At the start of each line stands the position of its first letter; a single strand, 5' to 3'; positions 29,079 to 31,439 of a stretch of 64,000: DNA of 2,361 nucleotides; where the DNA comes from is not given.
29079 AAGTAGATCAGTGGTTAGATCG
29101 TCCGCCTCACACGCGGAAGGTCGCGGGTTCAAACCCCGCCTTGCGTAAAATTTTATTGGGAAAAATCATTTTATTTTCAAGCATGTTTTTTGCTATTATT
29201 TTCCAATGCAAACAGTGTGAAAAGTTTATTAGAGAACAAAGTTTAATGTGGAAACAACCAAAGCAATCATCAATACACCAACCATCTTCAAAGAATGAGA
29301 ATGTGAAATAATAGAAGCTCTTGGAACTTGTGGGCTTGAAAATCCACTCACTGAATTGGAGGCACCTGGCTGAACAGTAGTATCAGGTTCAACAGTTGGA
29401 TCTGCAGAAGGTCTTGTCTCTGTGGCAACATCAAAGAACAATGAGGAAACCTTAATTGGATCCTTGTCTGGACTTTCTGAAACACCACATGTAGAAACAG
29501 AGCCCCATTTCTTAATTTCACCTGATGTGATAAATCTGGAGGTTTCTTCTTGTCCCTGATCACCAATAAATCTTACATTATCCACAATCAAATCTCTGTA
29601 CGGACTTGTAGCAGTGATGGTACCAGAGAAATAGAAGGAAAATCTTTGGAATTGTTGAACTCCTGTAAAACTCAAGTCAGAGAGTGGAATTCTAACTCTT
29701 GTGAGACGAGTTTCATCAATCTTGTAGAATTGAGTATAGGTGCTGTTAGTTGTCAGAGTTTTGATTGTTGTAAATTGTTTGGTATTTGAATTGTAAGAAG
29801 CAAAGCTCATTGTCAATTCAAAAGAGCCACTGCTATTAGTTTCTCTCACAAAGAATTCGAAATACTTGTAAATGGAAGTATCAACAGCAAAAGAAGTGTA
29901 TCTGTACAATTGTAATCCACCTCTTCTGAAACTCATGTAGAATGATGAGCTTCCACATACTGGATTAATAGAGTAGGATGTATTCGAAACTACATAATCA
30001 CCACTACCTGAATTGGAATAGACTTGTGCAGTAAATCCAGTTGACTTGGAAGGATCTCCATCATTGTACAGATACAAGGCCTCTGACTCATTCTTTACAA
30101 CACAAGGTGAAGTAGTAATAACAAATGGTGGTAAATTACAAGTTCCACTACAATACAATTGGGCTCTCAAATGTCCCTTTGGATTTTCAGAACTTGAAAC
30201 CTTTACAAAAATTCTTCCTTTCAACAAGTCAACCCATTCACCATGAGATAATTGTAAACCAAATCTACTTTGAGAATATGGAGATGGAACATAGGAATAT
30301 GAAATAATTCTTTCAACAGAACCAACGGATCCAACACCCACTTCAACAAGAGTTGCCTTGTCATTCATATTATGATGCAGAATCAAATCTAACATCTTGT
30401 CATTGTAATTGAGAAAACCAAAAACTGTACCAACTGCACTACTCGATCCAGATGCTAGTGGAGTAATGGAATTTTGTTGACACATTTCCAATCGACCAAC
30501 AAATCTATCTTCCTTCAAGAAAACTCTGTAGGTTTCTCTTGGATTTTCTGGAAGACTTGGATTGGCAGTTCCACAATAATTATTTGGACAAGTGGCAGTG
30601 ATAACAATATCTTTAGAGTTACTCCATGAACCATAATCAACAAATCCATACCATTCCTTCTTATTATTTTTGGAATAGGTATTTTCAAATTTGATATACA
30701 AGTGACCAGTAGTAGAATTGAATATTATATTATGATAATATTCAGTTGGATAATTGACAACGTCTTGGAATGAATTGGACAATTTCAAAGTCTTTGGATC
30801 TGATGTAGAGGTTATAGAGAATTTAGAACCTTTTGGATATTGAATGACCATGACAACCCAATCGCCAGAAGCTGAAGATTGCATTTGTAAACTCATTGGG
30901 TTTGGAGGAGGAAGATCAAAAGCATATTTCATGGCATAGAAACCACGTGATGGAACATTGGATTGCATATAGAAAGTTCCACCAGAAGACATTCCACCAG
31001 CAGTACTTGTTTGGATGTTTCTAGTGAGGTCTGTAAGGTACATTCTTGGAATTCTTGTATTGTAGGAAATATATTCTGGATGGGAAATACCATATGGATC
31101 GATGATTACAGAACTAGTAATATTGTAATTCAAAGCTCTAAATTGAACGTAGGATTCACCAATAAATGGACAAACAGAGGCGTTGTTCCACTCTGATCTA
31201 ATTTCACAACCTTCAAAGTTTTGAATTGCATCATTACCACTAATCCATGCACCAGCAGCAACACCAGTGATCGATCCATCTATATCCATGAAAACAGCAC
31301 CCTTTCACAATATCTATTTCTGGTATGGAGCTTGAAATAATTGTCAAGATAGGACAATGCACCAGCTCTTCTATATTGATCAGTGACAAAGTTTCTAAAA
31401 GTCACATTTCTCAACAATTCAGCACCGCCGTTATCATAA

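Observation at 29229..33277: CEMIP/TMEM2-family (G8, beta-helix, GG) protein with a C-terminal membrane anchor in a protist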

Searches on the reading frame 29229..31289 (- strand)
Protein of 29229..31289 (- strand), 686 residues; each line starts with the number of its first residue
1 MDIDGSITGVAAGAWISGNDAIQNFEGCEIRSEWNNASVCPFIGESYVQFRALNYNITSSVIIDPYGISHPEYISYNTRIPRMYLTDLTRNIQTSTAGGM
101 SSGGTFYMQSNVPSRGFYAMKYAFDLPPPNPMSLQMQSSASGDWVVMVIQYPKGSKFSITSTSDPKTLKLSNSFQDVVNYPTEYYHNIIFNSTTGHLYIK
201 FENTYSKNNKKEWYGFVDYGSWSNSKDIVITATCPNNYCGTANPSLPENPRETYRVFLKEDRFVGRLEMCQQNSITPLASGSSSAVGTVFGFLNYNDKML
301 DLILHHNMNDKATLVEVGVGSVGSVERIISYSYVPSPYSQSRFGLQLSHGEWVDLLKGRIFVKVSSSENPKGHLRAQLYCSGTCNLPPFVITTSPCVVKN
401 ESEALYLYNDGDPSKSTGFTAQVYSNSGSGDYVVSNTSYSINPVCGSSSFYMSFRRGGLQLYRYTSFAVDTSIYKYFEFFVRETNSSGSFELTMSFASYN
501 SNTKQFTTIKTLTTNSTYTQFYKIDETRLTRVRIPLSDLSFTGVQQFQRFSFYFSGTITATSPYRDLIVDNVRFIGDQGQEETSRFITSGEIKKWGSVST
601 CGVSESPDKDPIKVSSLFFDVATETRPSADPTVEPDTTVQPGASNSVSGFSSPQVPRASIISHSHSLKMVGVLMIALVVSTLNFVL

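Call 29: predict_structure(alignment_id=A2)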
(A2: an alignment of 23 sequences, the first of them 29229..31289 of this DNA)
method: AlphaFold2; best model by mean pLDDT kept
length: 686 residues; sequences in the alignment: 23
mean_pLDDT: 79.8   pTM: 0.79
mean pLDDT of the five models: 79.8, 79.2, 78.0, 77.0, 75.4
residues with pLDDT >= 90: 249; 70-90: 293; 50-70: 76; < 50: 68
segments of 3 or more residues with pLDDT < 50: 1-9, 182-185, 620-670
pLDDT, mean of each block of 10 residues (from residue 1): 43 64 73 76 84 90 93 90 90 87 87 90 93 86 88 90 68 75 58 89 68 60 68 92 88 84 93 91 90 88 85 91 89 71 87 95 94 94 90 88 87 67 68 80 85 85 89 96 81 91 90 91 89 95 93 73 84 92 92 87 80 64 41 35 33 32 34 70 71
secondary structure, 60 per line:
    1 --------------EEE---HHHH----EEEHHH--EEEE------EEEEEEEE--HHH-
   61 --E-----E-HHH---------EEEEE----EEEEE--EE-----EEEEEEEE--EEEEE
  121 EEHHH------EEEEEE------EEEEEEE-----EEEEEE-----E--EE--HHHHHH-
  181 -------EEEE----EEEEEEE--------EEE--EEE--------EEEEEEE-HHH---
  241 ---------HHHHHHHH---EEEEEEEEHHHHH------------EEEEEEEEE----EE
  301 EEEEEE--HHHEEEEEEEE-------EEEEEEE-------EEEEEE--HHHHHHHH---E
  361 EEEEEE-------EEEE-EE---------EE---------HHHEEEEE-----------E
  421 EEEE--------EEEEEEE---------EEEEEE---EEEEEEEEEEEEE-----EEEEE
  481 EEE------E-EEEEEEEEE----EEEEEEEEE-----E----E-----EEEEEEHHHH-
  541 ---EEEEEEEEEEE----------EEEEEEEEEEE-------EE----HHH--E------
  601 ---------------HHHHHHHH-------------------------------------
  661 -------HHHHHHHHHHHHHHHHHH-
elements in order (helices of 4 or more, strands of 3 or more residues): E15-17 H21-24 E29-31 E37-40 E47-54 E83-87 E92-96 E106-113 E116-122 E132-137 E144-150 E156-161 H174-179 E188-191 E196-202 E211-213 E216-218 E227-233 H250-257 E261-268 H269-273 E286-294 E299-306 E312-319 E327-333 E341-346 H349-356 E360-366 E374-377 E404-408 E420-424 E433-439 E449-454 E458-470 E476-483 E492-500 E505-513 E530-535 H536-539 E544-554 E565-575 H616-623 H668-685

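Call 31: fold_search(model_id=the predicted structure, library=pdb)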
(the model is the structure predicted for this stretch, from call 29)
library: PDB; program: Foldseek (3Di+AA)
matches with E <= 10: 1055; with E <= 0.001: 29
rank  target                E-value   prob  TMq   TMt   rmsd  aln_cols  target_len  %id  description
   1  8c6i_A                1.0e-12  1.00  0.24  0.14  21.6       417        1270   15  TMEM2 ectodomain (released 2023-02-01)
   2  7kwb_B                5.4e-06  1.00  0.17  0.28  24.0       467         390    8  Surface glycan-binding protein B from Bacteroides thetaiotaomicron (released 2021-02-17)
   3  3a7q_A                7.9e-06  0.87  0.13  0.13  22.9       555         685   12  Structural basis for specific recognition of reelin by its receptors (released 2010-03-23)
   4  4xup_A                9.8e-06  1.00  0.17  0.32  21.1       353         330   11  Structure of the N-terminal CBM22-1-CBM22-2 tandem domain from Paenibacillus barcinonensis Xyn10C (released 2015-06-03)
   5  4xup_D                1.6e-05  1.00  0.16  0.31  21.4       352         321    9  Structure of the N-terminal CBM22-1-CBM22-2 tandem domain from Paenibacillus barcinonensis Xyn10C (released 2015-06-03)
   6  4xup_F                2.2e-05  1.00  0.16  0.30  21.8       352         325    8  Structure of the N-terminal CBM22-1-CBM22-2 tandem domain from Paenibacillus barcinonensis Xyn10C (released 2015-06-03)
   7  7kwb_A                2.3e-05  0.99  0.18  0.27  25.1       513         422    9  Surface glycan-binding protein B from Bacteroides thetaiotaomicron (released 2021-02-17)
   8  6r31_A                8.3e-05  1.00  0.18  0.61   5.2       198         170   13  Family 11 Carbohydrate-Binding Module from Clostridium thermocellum in complex with beta-1,3-1,4-mixed-linked tetrasac (released 2020-02-05)
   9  1dyo_A                8.3e-05  1.00  0.15  0.47   6.7       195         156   13  Xylan-Binding Domain from CBM 22, formally x6b domain (released 2000-07-04)
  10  2c26                  9.7e-05  1.00  0.17  0.38  16.0       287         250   11  Structural basis for the promiscuous specificity of the carbohydrate- binding modules from the beta-sandwich super famil (released 2005-10-18)
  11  4xup_B                1.1e-04  0.99  0.15  0.28  20.1       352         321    9  Structure of the N-terminal CBM22-1-CBM22-2 tandem domain from Paenibacillus barcinonensis Xyn10C (released 2015-06-03)
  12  6r3m_A                1.2e-04  1.00  0.18  0.61   5.7       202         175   13  Family 11 Carbohydrate-Binding Module from Clostridium thermocellum in complex with beta-1,3-1,4-mixed-linked tetrasac (released 2020-02-05)
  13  4moa                  1.4e-04  0.90  0.13  0.15  19.3       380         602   10  Crystal structure of CRY4BA-R203Q TOXIN (released 2014-12-10)
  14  1h6y_A                1.5e-04  1.00  0.15  0.51   6.2       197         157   11  The role of conserved amino acids in the cleft of the C-terminal family 22 carbohydrate binding module of Clostridium  (released 2002-06-27)
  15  3orj                  2.1e-04  0.93  0.18  0.27  19.4       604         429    9  Crystal structure of a sugar-binding protein (BACOVA_04391) from Bacteroides ovatus at 2.16 A resolution (released 2010-10-13)
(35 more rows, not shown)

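Call 32: search_protein_families(library=pfam, alignment_id=A2, max_evalue=0.01)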
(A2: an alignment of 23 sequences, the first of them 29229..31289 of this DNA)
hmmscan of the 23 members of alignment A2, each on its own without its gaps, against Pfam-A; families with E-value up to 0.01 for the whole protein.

A. member 1, window:29229-31289:- (686 aa): 2 families
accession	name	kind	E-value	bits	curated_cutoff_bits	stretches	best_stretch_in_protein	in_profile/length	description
PF24605.1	CEMIP_X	-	0.00053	20.1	27.6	1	128-237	61-171/185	CEMIP domain X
PF07452.17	CHRD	-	0.0042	18.4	24.1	0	277-378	12-117/117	CHRD domain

B. families by the number of members that match (of 23 scanned): 10 families
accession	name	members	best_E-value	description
PF24606.1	CEMIP_beta-hel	21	3.4e-66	CEMIP beta-helix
PF10162.14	G8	20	2.2e-29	G8 domain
PF24605.1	CEMIP_X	18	7.2e-14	CEMIP domain X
PF07452.17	CHRD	16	5.3e-09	CHRD domain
PF13229.12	Beta_helix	6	1.4e-08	Right handed beta helix region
PF14604.12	SH3_9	1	8.8e-15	Variant SH3 domain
PF00018.34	SH3_1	1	1.1e-10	SH3 domain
PF07653.23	SH3_2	1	4.7e-06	Variant SH3 domain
PF21582.3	CBM30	1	0.00087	Carbohydrate binding domain 30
PF02009.21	RIFIN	1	0.0015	Rifin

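Call 48: find_encoding_contigs(protein=window:29229-31289:-, flank=3000, max_places=2)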
Protein window:29229-31289:- (686 aa): no gene with exactly this product is on record in the collection.
